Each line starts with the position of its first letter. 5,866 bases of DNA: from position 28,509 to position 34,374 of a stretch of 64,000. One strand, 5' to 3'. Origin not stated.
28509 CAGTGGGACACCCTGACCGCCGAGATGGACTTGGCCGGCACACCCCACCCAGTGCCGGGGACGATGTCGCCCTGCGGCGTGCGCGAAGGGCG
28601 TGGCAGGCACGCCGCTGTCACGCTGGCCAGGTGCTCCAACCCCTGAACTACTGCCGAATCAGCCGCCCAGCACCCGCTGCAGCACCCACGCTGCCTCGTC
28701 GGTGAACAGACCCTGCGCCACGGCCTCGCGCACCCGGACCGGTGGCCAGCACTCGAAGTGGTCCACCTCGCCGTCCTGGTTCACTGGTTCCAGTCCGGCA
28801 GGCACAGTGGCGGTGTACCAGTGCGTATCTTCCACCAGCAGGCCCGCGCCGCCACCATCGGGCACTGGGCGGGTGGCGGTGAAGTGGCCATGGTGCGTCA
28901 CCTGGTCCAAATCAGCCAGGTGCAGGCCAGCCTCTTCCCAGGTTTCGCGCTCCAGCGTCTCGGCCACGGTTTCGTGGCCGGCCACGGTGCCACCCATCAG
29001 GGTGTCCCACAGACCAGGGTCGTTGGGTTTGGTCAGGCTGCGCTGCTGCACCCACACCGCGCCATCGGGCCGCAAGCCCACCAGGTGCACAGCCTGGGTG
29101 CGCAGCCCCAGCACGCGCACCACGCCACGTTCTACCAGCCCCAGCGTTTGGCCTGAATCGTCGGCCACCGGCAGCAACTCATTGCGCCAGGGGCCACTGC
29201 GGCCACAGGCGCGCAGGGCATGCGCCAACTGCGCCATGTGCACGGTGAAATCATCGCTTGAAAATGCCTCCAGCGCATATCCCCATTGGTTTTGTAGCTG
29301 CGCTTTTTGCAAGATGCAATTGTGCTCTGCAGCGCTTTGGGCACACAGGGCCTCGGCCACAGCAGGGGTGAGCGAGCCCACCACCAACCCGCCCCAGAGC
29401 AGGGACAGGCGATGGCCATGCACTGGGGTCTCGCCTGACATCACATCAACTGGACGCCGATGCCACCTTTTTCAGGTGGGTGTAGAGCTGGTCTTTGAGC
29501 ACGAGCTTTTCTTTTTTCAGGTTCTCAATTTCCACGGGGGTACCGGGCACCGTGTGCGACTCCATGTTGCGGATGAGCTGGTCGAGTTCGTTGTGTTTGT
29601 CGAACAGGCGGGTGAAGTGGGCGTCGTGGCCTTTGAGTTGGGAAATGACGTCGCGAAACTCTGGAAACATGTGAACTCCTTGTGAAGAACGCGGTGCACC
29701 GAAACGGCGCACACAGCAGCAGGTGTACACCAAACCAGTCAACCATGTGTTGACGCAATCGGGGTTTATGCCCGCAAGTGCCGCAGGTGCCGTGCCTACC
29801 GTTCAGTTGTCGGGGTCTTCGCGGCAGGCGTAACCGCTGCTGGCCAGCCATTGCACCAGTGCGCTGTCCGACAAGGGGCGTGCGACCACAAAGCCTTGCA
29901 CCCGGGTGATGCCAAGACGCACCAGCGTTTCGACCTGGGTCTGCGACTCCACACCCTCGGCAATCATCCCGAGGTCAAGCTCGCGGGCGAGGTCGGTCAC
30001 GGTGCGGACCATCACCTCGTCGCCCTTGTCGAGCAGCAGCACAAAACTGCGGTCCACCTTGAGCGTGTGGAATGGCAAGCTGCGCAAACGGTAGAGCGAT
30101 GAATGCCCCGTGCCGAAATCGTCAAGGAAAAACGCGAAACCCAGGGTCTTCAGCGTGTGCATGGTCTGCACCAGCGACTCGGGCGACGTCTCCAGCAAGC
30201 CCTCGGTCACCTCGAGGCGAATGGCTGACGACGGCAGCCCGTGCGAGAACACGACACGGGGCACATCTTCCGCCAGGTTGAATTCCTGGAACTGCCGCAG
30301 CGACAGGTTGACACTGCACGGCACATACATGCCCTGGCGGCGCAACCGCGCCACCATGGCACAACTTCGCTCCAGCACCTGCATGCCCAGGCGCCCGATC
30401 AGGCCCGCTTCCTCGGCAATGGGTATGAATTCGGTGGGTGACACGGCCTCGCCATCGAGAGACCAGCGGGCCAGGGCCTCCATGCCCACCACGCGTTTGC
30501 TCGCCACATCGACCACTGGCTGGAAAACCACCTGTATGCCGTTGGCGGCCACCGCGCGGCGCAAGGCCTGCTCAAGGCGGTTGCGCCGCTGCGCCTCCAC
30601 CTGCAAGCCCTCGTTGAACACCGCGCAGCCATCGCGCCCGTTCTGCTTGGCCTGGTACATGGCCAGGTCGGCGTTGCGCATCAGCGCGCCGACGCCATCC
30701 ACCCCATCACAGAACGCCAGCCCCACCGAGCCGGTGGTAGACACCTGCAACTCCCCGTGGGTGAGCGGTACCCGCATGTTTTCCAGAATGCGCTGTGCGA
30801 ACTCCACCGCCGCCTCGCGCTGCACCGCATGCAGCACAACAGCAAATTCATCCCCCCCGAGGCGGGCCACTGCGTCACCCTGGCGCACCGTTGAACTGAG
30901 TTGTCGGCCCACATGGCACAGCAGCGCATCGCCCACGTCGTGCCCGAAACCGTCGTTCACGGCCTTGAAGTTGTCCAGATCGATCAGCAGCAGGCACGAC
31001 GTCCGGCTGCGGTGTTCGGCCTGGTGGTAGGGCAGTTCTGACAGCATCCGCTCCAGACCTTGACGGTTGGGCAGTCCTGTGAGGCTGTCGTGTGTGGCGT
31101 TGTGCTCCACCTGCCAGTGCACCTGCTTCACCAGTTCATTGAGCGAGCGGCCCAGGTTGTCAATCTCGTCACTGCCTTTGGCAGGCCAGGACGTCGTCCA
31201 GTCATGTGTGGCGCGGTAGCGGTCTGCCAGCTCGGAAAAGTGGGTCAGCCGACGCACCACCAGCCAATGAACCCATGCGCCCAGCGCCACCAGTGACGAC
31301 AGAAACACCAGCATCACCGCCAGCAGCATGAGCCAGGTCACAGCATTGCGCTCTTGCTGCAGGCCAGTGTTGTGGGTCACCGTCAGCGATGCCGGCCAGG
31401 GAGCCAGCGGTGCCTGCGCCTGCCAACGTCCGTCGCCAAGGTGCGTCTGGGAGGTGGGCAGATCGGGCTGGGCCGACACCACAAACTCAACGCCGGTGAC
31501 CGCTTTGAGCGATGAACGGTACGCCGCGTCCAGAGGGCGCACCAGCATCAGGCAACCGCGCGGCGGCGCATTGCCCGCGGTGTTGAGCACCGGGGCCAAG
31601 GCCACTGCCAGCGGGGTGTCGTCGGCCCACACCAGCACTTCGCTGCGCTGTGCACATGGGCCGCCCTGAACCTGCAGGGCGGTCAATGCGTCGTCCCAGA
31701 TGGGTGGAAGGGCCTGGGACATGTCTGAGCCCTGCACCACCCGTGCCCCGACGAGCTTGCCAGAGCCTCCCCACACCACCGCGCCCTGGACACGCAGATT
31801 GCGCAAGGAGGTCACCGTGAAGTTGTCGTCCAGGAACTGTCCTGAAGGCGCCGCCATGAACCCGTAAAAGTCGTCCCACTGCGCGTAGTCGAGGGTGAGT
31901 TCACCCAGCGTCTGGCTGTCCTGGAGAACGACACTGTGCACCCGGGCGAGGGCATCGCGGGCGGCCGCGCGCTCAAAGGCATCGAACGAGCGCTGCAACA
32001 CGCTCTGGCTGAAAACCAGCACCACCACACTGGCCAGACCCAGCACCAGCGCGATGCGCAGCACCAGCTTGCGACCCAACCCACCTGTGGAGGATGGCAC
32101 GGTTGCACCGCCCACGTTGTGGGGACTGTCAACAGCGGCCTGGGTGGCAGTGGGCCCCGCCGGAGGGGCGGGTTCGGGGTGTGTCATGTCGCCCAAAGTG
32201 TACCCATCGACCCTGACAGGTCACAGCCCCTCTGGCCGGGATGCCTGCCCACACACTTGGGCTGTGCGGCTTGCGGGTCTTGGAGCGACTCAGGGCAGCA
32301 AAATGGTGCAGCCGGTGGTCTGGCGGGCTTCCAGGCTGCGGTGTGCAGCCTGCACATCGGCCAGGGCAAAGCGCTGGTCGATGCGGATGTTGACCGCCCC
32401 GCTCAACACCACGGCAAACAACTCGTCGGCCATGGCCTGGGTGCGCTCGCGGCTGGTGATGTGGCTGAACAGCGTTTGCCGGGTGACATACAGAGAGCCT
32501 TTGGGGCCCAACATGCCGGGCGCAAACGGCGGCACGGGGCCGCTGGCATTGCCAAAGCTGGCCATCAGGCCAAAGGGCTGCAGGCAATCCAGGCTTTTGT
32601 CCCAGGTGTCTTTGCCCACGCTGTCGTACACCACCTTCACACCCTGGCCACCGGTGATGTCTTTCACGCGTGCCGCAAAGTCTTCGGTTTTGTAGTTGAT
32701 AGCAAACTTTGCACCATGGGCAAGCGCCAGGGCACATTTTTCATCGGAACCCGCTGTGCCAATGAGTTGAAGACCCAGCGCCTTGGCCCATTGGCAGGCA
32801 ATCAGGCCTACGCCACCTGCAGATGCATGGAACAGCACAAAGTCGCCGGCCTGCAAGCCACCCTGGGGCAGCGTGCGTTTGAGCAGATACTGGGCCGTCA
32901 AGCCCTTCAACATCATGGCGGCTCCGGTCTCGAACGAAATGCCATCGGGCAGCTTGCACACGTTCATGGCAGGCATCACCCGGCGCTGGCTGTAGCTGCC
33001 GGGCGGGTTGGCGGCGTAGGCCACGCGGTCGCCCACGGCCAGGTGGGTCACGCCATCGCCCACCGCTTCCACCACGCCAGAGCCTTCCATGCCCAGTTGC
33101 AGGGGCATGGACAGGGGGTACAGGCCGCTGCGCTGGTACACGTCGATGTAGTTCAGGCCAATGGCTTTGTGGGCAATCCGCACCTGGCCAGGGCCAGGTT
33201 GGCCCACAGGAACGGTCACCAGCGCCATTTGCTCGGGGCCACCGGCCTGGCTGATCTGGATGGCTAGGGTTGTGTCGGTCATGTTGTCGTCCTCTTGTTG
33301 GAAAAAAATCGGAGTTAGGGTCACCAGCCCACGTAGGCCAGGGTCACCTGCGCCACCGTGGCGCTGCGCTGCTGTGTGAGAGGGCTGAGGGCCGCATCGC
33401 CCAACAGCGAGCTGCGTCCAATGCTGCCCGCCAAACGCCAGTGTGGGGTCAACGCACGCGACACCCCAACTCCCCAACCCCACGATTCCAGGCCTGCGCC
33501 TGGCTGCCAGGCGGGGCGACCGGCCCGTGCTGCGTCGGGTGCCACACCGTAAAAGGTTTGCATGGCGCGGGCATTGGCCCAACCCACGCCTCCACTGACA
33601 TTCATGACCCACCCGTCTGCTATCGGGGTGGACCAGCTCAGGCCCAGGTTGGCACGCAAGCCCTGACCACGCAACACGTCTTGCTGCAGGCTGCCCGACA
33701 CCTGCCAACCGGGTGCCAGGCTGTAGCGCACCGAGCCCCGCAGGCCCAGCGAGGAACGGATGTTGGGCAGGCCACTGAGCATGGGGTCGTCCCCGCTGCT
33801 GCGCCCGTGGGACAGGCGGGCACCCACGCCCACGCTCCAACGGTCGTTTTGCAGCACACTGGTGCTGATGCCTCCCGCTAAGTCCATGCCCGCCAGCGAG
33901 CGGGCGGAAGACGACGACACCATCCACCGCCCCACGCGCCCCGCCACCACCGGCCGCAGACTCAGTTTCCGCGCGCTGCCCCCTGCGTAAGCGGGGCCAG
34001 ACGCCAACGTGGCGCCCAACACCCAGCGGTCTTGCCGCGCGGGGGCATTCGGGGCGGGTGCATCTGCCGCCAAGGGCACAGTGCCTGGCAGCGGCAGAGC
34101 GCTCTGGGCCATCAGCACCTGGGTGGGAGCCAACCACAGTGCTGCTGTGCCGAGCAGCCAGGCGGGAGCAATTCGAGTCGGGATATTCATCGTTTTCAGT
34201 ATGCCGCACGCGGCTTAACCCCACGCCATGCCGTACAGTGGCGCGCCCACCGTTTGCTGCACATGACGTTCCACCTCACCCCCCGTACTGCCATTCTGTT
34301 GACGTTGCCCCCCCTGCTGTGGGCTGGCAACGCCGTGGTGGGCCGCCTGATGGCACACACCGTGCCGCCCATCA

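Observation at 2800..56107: A ~42-bp bipartite AT-rich motif recurs at least 14 times, mostly inside ordinary ORFs without breaking frame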

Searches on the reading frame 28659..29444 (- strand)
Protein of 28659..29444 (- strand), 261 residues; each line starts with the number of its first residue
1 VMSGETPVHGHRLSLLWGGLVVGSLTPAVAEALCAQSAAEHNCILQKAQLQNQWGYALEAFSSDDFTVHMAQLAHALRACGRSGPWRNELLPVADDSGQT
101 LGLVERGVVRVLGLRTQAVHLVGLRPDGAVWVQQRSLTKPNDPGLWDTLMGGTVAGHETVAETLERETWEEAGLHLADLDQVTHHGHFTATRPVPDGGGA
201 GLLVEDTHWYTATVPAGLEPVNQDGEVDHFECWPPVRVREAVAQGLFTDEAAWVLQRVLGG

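Call 10: search_protein_families(library=pfam, proteins=[window:28659-29444:-], max_evalue=0.001)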
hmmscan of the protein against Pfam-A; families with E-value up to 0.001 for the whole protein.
window:28659-29444:- (261 aa): 1 family
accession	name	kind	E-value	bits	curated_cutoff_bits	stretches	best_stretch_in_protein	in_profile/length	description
PF00293.34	NUDIX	-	5.9e-14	52.7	21.1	1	116-236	3-115/134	NUDIX domain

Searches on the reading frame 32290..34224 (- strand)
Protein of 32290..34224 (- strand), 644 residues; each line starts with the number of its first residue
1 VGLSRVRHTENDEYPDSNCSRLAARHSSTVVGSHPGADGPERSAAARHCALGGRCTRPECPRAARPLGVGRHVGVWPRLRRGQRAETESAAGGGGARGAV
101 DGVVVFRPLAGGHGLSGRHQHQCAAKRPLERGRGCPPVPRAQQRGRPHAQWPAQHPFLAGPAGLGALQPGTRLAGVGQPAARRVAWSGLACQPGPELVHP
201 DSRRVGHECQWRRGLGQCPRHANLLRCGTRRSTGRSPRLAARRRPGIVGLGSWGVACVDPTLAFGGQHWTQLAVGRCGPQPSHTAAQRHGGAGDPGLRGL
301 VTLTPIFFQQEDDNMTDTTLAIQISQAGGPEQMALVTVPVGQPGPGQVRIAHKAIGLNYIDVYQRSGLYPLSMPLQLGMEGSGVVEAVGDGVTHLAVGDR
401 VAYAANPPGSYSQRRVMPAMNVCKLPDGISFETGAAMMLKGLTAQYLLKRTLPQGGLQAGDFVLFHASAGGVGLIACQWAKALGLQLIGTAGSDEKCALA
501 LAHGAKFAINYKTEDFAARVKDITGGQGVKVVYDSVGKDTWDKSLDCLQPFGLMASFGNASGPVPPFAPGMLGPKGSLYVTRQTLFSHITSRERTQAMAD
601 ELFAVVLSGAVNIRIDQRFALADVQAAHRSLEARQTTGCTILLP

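Call 11: search_protein_families(library=pfam, proteins=[window:32290-34224:-], max_evalue=0.001)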
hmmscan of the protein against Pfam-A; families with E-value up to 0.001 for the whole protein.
window:32290-34224:- (644 aa): 3 families
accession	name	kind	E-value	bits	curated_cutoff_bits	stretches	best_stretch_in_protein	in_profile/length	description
PF00107.32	ADH_zinc_N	-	2.8e-27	95.6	31.8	1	471-576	1-105/129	Zinc-binding dehydrogenase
PF13602.12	ADH_zinc_N_2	-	1.2e-19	72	27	1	504-639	2-131/134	Zinc-binding dehydrogenase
PF08240.17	ADH_N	-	5.4e-16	59.2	23.5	1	344-427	1-104/104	Alcohol dehydrogenase GroES-like domain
